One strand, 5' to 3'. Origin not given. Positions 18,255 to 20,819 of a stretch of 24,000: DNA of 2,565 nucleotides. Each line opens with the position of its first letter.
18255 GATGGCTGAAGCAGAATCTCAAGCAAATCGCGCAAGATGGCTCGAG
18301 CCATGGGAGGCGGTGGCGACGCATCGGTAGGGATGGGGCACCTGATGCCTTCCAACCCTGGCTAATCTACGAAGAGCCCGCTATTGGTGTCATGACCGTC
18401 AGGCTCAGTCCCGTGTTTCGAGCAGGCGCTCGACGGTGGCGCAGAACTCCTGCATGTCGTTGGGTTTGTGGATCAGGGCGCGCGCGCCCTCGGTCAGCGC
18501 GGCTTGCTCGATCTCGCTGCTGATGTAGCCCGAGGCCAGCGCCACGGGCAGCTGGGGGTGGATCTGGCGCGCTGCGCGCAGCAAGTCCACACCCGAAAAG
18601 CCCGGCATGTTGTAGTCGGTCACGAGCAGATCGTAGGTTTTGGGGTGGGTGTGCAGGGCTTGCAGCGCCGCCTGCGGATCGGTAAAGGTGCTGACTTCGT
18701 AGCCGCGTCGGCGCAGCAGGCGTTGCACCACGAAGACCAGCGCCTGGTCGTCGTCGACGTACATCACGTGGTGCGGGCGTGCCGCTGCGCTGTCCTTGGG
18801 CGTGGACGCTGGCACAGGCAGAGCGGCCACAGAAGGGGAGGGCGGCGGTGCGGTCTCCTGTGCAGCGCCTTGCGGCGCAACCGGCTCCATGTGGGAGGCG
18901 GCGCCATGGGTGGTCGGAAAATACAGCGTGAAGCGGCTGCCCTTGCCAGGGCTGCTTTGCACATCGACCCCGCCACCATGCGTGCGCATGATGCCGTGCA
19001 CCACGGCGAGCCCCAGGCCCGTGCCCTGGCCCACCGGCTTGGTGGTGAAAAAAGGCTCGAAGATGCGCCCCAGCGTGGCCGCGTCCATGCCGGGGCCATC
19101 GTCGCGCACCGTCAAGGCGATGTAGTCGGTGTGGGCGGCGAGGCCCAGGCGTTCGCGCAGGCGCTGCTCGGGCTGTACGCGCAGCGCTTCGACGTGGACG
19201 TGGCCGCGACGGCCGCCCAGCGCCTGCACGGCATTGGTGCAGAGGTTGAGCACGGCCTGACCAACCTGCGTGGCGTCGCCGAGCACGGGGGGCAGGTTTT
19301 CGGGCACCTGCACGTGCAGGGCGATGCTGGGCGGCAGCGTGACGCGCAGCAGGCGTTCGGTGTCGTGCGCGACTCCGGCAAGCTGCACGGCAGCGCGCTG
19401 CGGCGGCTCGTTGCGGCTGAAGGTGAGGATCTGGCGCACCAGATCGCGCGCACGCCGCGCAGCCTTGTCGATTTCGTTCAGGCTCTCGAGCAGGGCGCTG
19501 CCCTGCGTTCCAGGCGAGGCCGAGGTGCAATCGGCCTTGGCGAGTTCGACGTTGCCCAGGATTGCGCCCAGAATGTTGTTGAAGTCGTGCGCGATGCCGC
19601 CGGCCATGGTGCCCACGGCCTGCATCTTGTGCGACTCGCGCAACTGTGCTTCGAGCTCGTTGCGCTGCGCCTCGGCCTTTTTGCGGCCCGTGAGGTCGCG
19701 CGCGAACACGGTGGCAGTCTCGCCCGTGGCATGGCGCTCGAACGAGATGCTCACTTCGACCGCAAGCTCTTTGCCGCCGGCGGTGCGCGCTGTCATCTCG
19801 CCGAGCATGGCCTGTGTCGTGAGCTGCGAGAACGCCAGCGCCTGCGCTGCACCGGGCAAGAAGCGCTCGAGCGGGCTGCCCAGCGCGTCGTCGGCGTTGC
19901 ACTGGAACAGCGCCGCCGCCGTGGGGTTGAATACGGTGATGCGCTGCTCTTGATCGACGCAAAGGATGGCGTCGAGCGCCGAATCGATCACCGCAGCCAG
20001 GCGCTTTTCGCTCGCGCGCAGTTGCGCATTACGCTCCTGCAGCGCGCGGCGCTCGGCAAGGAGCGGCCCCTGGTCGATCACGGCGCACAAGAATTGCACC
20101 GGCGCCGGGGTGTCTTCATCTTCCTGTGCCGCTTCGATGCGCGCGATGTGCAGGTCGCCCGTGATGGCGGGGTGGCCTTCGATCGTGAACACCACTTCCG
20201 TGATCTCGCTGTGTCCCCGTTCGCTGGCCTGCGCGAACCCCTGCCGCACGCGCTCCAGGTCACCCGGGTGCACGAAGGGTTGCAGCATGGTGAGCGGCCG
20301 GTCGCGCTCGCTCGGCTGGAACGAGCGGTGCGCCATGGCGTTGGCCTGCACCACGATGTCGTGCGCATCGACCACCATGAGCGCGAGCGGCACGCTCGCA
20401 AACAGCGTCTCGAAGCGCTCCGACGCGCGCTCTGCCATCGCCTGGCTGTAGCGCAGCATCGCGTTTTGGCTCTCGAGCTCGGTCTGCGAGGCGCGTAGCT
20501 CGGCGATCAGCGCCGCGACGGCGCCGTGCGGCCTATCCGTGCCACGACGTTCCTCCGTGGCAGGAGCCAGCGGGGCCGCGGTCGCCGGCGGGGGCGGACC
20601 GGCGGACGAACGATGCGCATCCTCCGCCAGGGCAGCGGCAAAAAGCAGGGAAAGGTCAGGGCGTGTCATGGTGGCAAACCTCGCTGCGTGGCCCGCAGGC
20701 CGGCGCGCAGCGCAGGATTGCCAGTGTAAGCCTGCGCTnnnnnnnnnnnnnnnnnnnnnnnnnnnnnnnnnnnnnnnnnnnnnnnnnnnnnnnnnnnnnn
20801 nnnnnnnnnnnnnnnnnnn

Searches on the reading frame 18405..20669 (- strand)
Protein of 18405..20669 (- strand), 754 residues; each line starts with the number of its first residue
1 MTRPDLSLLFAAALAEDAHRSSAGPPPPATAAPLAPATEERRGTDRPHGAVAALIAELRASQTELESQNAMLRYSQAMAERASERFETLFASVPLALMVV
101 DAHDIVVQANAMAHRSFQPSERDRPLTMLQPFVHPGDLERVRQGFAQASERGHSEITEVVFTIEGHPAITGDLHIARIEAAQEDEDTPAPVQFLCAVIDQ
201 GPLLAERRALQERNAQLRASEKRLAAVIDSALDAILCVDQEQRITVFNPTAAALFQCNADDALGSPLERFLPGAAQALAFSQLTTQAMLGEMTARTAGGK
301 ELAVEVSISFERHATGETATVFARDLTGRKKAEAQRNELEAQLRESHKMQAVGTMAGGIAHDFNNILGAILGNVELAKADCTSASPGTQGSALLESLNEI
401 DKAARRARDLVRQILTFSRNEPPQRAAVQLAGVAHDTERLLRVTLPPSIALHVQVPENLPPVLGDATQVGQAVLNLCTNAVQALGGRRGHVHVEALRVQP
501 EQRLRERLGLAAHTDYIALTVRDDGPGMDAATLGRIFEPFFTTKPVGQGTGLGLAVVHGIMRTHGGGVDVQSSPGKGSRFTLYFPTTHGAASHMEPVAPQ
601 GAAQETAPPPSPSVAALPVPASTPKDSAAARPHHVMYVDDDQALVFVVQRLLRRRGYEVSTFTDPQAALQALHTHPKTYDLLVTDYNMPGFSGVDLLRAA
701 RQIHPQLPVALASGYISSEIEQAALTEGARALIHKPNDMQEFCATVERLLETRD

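Call 6: search_protein_families(library=pfam, proteins=[window:18405-20669:-], max_evalue=0.001)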
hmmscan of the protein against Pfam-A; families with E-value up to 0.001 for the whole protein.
window:18405-20669:- (754 aa): 9 families
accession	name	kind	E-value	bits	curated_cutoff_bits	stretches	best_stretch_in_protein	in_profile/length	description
PF02518.31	HATPase_c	-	1.3e-24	87.2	26.4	1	464-587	1-110/111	Histidine kinase-, DNA gyrase B-, and HSP90-like ATPase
PF00072.30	Response_reg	-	1.3e-21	77.3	30.2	1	635-746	1-110/111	Response regulator receiver domain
PF13188.13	PAS_8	-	2e-11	43.8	21.8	1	223-273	2-49/65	PAS domain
PF00989.32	PAS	-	4e-10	40.1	22.6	1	223-325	2-112/113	PAS fold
PF08448.16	PAS_4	-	2.9e-09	37.6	23.1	1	229-330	2-109/110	PAS fold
PF00512.31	HisKA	-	2.9e-09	37.3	26.9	1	353-421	3-64/66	His Kinase A (phospho-acceptor) domain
PF13426.13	PAS_9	-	1.6e-06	28.8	27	1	233-327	2-102/103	PAS domain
PF13581.12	HATPase_c_2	-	0.00016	22.1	27.4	1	466-563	29-111/127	Histidine kinase-like ATPase domain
PF24820.1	Diguanyl_cycl_sensor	-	0.00028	21.2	28.1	0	228-310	2-95/109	Diguanylate cyclase-like sensor domain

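Call 24: find_encoding_contigs(protein=window:18405-20669:-, flank=10000, max_places=6)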
Protein window:18405-20669:- (754 aa): no gene with exactly this product is on record in the collection.

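Call 34: find_homologous_proteins(query=window:18405-20669:-, max_evalue=1e-30)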
Query window:18405-20669:- (754 aa): 6891 proteins with E <= 1e-30 among 8000 candidates; the best 120 are listed.
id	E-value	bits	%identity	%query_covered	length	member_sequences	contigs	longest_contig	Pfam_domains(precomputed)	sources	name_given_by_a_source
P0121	0.0e+0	1481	91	100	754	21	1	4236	PF13426.14,PF13188.14,PF08448.17,PF02518.32,PF00512.32,PF00989.32,PF00072.31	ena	-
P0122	0.0e+0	1378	87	100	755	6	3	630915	PF13426.14,PF13188.14,PF13581.13,PF08448.17,PF02518.32,PF00512.32,PF00989.32,PF00072.31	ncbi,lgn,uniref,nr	ncbi:PAS domain-containing hybrid sensor histidine kinase/response regulator [Extensimonas vulgaris]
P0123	0.0e+0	1350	85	99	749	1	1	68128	PF13426.14,PF13188.14,PF08448.17,PF02518.32,PF00512.32,PF00989.32,PF00072.31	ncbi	ncbi:MAG: PAS domain-containing hybrid sensor histidine kinase/response regulator [Pseudomonadota ba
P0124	0.0e+0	1100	71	100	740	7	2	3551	PF13426.14,PF13188.14,PF24820.2,PF08448.17,PF02518.32,PF00512.32,PF00989.32,PF00072.31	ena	-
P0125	0.0e+0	1097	71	100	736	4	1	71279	PF13426.14,PF13188.14,PF08448.17,PF02518.32,PF00512.32,PF00989.32,PF00072.31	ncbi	-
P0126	0.0e+0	1095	69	100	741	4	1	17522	PF13426.14,PF13188.14,PF24820.2,PF08448.17,PF02518.32,PF00512.32,PF00989.32,PF00072.31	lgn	-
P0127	0.0e+0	1095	71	99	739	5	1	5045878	PF13426.14,PF13188.14,PF24820.2,PF08448.17,PF02518.32,PF00512.32,PF00989.32,PF00072.31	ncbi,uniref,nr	ncbi:response regulator [Acidovorax sp. 1608163]|uniref:PAS domain-containing hybrid sensor histidin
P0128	0.0e+0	1092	74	94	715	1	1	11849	PF13426.14,PF13188.14,PF08448.17,PF02518.32,PF00512.32,PF00989.32,PF00072.31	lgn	-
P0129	0.0e+0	1092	74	94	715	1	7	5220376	PF13426.14,PF13188.14,PF08448.17,PF02518.32,PF00512.32,PF00989.32,PF00072.31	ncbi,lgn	-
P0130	0.0e+0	1092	74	94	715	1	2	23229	PF13426.14,PF13188.14,PF08448.17,PF02518.32,PF00512.32,PF00989.32,PF00072.31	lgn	-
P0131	0.0e+0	1092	71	100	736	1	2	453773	PF13426.14,PF13188.14,PF08448.17,PF02518.32,PF00512.32,PF00989.32,PF00072.31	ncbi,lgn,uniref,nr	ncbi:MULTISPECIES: PAS domain-containing hybrid sensor histidine kinase/response regulator [Acidovor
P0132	0.0e+0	1091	74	94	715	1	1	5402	PF13426.14,PF13188.14,PF08448.17,PF02518.32,PF00512.32,PF00989.32,PF00072.31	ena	-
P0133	0.0e+0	1091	71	100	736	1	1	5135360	PF13426.14,PF13188.14,PF08448.17,PF02518.32,PF00512.32,PF00989.32,PF00072.31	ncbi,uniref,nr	ncbi:PAS domain S-box-containing protein [Acidovorax sp. 100]|uniref:PAS domain-containing hybrid se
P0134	0.0e+0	1091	73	94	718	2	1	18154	PF13426.14,PF13188.14,PF13581.13,PF08448.17,PF02518.32,PF00512.32,PF00989.32,PF00072.31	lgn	-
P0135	0.0e+0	1090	74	94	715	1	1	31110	PF13426.14,PF13188.14,PF08448.17,PF02518.32,PF00512.32,PF00989.32,PF00072.31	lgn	-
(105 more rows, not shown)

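Call 35: find_encoding_contigs(protein=P0122, flank=10000, max_places=2)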
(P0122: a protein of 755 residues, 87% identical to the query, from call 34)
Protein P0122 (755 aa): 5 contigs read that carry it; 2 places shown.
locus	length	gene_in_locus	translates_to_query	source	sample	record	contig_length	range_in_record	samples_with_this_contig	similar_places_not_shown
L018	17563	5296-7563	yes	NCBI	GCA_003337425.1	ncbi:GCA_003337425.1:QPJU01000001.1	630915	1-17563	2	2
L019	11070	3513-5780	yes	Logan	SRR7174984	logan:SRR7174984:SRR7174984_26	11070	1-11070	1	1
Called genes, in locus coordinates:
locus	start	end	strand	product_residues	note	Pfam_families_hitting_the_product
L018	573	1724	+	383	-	PF01571:GCV_T, PF08669:GCV_T_C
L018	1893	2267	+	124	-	PF01597:GCV_H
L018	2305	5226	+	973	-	PF02347:GDC-P, PF21478:GcvP2_C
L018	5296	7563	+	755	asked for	PF13581:HATPase_c_2 (faint), PF00989:PAS (weak), PF08448:PAS_4 (weak), PF13188:PAS_8 (weak), PF13426:PAS_9 (weak), PF00512:HisKA, PF02518:HATPase_c, PF00072:Response_reg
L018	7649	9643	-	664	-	PF16177:ACAS_N, PF00501:AMP-binding, PF13193:AMP-binding_C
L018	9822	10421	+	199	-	PF03350:UPF0114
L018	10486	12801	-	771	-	PF07992:Pyr_redox_2, PF00070:Pyr_redox, PF14759:Reductase_C, PF01734:Patatin, PF12536:DUF3734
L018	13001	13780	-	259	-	PF00106:adh_short, PF08659:KR, PF23441:SDR, PF13561:adh_short_C2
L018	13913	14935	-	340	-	PF01547:SBP_bac_1, PF13531:SBP_bac_11, PF13343:SBP_bac_6 (weak)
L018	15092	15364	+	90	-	PF04362:Iron_traffic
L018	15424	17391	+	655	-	PF05430:Methyltransf_30, PF01266:DAO, PF13450:NAD_binding_8 (faint)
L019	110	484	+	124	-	PF01597:GCV_H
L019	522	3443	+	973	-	PF02347:GDC-P, PF21478:GcvP2_C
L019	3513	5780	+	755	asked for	PF13581:HATPase_c_2 (faint), PF00989:PAS (weak), PF08448:PAS_4 (weak), PF13188:PAS_8 (weak), PF13426:PAS_9 (weak), PF00512:HisKA, PF02518:HATPase_c, PF00072:Response_reg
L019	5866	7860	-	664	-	PF16177:ACAS_N, PF00501:AMP-binding, PF13193:AMP-binding_C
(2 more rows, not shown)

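Call 36: find_encoding_contigs(protein=P0123, flank=10000, max_places=2)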
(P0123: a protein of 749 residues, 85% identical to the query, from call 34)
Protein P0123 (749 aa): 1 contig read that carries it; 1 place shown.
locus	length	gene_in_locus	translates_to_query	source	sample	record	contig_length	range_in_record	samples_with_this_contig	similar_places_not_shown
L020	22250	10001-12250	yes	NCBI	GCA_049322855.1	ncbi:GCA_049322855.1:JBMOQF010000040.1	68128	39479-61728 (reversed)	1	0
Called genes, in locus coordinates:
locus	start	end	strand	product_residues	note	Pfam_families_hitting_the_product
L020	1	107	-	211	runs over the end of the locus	-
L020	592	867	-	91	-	-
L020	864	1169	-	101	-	-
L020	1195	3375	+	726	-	PF03979:Sigma70_r1_1, PF00140:Sigma70_r1_2, PF04546:Sigma70_ner, PF04542:Sigma70_r2, PF04539:Sigma70_r3, PF04545:Sigma70_r4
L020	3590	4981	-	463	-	PF05598:DUF772, PF01609:DDE_Tnp_1, PF13751:DDE_Tnp_1_6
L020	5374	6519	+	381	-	PF01571:GCV_T, PF08669:GCV_T_C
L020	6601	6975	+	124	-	PF01597:GCV_H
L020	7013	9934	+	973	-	PF02347:GDC-P, PF21478:GcvP2_C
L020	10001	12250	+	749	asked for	PF00989:PAS (weak), PF08448:PAS_4, PF13188:PAS_8 (weak), PF13426:PAS_9 (weak), PF00512:HisKA, PF02518:HATPase_c, PF00072:Response_reg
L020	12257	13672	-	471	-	PF00772:DnaB, PF03796:DnaB_C, PF13481:AAA_25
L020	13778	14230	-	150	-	PF01281:Ribosomal_L9_N, PF03948:Ribosomal_L9_C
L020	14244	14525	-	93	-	PF01084:Ribosomal_S18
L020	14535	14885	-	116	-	PF22657:SSB_1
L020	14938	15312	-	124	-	PF01250:Ribosomal_S6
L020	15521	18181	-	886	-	PF08335:GlnD_UR_UTase, PF27444:GlnD_3rd, PF01966:HD, PF27446:GlnD_5th, PF01842:ACT (faint)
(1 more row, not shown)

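Call 37: find_encoding_contigs(protein=P0127, flank=10000, max_places=1)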
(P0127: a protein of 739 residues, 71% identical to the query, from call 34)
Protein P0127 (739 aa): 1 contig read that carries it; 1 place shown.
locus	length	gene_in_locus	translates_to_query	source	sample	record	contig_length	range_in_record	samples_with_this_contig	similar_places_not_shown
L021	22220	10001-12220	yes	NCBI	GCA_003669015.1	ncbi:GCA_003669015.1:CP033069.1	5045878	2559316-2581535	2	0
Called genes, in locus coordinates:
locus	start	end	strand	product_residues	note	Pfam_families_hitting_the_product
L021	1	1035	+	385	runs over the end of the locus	PF01571:GCV_T, PF08669:GCV_T_C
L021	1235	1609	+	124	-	PF01597:GCV_H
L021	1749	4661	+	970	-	PF02347:GDC-P, PF21478:GcvP2_C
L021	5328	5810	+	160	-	PF00293:NUDIX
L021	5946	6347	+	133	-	PF00254:FKBP_C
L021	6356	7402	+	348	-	PF00376:MerR, PF13411:MerR_1, PF09278:MerR-DNA-bind (weak), PF07739:TipAS (faint)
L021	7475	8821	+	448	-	PF05977:MFS_3, PF07690:MFS_1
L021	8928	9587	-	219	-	PF00881:Nitroreductase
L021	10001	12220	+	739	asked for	PF13188:PAS_8 (faint), PF13426:PAS_9 (faint), PF24820:Diguanyl_cycl_sensor (faint), PF00989:PAS (weak), PF08448:PAS_4 (weak), PF00512:HisKA, PF02518:HATPase_c, PF00072:Response_reg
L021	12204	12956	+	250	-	PF00849:PseudoU_synth_2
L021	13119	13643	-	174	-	PF16245:DUF4902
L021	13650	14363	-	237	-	PF03472:Autoind_bind, PF00196:GerE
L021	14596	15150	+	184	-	PF00765:Autoind_synth, PF13444:Acetyltransf_5 (weak)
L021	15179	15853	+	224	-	PF01583:APS_kinase, PF13238:AAA_18 (faint), PF13671:AAA_33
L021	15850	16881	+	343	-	-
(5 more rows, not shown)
